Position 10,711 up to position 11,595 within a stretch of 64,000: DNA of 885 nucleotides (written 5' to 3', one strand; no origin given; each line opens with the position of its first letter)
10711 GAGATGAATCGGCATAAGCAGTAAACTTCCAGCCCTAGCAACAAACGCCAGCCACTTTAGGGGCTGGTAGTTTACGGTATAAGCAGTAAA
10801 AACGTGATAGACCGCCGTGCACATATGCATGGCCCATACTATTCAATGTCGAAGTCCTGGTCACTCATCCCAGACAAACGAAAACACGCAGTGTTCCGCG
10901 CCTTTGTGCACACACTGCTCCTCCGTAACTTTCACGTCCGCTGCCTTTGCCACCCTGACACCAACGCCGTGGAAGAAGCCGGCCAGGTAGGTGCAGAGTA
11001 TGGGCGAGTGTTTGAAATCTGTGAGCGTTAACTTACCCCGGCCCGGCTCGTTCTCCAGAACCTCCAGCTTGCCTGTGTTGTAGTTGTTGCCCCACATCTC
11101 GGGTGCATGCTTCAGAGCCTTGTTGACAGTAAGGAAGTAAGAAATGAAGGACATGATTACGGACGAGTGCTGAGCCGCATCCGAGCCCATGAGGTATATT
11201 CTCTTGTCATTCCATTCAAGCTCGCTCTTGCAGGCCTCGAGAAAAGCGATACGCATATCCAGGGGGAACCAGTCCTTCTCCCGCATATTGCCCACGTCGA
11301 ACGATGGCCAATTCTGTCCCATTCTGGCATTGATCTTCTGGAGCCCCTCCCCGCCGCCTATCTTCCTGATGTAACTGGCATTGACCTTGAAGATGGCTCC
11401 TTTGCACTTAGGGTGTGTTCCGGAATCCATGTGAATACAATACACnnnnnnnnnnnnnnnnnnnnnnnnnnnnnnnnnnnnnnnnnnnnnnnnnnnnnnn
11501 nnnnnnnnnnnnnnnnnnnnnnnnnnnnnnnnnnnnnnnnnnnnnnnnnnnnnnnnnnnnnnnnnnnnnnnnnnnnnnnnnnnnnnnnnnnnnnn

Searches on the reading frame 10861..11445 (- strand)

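Call 15: search_protein_families(library=pfam, proteins=[window:10861-11445:-])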
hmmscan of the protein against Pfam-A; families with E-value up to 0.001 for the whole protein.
window:10861-11445:- (194 aa): 1 family
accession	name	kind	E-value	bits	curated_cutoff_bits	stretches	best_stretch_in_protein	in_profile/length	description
PF02830.23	V4R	-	3.4e-05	24.3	31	1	150-189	21-59/62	V4R domain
